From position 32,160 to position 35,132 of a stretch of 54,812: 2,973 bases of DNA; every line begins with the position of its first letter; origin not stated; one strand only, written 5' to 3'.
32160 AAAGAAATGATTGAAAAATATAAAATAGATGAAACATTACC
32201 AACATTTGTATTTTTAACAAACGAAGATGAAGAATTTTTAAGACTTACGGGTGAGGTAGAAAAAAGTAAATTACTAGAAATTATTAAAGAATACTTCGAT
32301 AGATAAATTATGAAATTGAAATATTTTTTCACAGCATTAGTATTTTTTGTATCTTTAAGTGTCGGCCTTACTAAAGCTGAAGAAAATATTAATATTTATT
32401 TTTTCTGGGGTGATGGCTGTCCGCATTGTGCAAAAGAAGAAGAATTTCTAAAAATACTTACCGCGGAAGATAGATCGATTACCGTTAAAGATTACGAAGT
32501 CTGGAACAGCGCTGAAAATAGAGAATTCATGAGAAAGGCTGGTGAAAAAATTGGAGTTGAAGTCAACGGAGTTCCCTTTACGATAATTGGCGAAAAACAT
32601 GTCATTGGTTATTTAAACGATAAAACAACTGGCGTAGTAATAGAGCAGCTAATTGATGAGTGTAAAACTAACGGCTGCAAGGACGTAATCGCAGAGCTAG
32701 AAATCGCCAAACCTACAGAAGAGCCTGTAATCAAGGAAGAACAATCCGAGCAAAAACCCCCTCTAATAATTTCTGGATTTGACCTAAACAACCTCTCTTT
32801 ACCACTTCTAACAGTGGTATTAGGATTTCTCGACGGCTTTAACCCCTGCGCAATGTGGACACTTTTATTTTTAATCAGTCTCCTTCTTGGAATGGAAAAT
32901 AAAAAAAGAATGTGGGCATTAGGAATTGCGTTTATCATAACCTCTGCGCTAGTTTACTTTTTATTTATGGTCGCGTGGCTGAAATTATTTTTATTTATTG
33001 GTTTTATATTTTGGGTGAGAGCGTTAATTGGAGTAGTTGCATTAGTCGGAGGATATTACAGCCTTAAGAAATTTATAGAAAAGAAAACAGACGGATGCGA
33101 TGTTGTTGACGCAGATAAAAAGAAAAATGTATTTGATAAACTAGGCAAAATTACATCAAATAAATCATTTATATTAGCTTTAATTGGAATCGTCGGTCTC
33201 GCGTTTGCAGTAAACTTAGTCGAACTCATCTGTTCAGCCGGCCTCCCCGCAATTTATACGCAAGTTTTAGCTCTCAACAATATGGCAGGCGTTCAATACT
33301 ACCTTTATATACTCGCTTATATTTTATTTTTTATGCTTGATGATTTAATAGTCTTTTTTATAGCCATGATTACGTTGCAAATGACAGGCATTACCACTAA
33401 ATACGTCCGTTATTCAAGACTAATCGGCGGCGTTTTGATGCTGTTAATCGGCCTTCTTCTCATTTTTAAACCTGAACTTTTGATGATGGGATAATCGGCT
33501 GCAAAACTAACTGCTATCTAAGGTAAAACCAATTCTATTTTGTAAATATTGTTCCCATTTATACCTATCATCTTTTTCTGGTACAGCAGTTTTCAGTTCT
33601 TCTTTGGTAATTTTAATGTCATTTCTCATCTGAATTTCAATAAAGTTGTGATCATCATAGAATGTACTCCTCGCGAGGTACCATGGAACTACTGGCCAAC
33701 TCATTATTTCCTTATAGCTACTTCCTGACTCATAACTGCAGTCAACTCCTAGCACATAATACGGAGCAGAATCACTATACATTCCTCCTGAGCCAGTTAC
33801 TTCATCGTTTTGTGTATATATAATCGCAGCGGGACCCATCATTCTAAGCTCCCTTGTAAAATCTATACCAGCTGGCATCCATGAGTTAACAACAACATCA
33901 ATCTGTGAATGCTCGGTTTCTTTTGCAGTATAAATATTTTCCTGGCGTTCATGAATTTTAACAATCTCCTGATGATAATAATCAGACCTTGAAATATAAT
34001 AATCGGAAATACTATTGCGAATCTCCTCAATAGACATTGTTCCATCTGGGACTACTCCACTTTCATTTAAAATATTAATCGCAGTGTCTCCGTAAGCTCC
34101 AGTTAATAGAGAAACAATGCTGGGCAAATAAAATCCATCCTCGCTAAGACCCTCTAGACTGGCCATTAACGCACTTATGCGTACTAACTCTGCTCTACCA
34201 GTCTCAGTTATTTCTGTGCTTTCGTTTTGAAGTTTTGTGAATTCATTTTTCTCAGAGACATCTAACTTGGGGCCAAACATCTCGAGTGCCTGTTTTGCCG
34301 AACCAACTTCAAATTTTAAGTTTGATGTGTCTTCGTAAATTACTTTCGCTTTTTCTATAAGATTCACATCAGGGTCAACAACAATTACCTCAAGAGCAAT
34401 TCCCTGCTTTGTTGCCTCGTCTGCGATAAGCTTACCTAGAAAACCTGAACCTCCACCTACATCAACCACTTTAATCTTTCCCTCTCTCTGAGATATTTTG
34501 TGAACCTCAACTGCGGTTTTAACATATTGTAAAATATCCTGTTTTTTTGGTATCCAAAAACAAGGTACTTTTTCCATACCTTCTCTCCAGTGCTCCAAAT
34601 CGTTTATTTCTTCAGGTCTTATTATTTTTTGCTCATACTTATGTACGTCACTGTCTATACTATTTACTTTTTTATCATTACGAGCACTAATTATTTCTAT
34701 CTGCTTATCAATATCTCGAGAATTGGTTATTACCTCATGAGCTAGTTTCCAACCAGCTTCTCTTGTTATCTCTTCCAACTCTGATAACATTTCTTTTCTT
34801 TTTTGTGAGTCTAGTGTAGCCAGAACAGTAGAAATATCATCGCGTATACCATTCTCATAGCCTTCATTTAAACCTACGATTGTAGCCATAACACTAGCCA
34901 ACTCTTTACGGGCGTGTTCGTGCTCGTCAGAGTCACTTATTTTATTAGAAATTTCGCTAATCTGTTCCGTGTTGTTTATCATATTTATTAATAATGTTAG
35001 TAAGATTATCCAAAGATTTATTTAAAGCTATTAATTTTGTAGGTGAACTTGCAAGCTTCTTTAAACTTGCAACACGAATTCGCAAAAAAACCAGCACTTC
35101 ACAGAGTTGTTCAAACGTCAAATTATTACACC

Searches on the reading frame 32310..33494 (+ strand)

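Call 14: search_protein_families(library=pfam, proteins=[window:32310-33494:+], max_evalue=0.01)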
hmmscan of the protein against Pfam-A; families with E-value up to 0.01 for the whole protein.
window:32310-33494:+ (394 aa): 1 family
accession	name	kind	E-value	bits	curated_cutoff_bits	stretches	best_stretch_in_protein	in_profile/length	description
PF00462.30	Glutaredoxin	-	0.0018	18.9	22.9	1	32-98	4-60/60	Glutaredoxin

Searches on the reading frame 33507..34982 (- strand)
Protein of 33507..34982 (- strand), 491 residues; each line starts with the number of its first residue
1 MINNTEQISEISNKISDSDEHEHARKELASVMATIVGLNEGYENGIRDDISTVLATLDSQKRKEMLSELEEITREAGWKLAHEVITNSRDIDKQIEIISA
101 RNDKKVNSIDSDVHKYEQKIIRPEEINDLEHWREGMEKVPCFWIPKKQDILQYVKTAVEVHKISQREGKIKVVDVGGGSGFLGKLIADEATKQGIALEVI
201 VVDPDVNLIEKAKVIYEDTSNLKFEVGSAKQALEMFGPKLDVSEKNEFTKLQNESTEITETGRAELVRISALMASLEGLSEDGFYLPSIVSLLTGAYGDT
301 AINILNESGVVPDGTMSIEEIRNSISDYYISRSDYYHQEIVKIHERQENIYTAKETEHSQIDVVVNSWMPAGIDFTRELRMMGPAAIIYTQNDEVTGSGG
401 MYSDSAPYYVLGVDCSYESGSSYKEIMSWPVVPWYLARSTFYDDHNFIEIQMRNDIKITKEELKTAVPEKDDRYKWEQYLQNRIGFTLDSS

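Call 14: search_protein_families(library=pfam, proteins=[window:33507-34982:-], max_evalue=0.01)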
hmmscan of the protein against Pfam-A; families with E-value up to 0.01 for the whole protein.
window:33507-34982:- (491 aa): 3 families
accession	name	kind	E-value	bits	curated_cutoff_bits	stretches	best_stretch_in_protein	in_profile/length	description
PF13847.12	Methyltransf_31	-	5.3e-05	23.4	27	1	169-235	4-68/145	Methyltransferase domain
PF13679.12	Methyltransf_32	-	7.9e-05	23.1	27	1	147-220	3-77/143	Methyltransferase domain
PF13649.12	Methyltransf_25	-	0.00064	20.8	27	1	172-234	1-59/97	Methyltransferase domain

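Call 17: search_protein_families(library=ncbifam, proteins=[window:33507-34982:-], max_evalue=1)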
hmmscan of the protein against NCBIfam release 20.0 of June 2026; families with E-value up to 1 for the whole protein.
window:33507-34982:- (491 aa): 8 families
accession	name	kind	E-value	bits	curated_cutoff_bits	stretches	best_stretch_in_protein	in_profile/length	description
NF004851.0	PRK06202.1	equivalog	0.00031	20.2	243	1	164-242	56-132/237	hypothetical protein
TIGR01983.1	UbiG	equivalog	0.0029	16.9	102.95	1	151-231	30-108/228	bifunctional 2-polyprenyl-6-hydroxyphenol methylase/3-demethylubiquinol 3-O-methyltransferase UbiG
NF001790.0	PRK00517.3-3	equivalog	0.019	14.4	269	1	156-252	111-204/262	50S ribosomal protein L11 methyltransferase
TIGR02021.1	BchM-ChlM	equivalog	0.024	14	158.9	1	170-236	56-119/218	magnesium protoporphyrin IX methyltransferase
TIGR03534.1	RF_mod_PrmC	equivalog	0.046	13.2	199.1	1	154-203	77-119/253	peptide chain release factor N(5)-glutamine methyltransferase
NF041658.1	ornithlipidmtase_OlsG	equivalog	0.13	12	350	0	162-229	35-98/191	ornithine lipid N-methyltransferase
TIGR00755.1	ksgA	equivalog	0.17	11.2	171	0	148-223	9-78/256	16S rRNA (adenine(1518)-N(6)/adenine(1519)-N(6))-dimethyltransferase RsmA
TIGR03513.1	GldL_gliding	equivalog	0.18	11.7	68.3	1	2-71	112-175/247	type IX secretion system motor protein PorL/GldL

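Call 18: search_protein_families(library=phrogs, proteins=[window:33507-34982:-], max_evalue=1)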
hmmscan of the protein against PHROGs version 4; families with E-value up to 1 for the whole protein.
window:33507-34982:- (491 aa): 3 families
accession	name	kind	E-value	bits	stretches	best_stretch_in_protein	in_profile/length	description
phrog_11105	-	unknown function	0.056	14.4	1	308-357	50-99/104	-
phrog_14200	-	unknown function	0.09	13.7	0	451-469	6-24/73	-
phrog_23406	-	unknown function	0.28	12.4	0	327-382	14-67/100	-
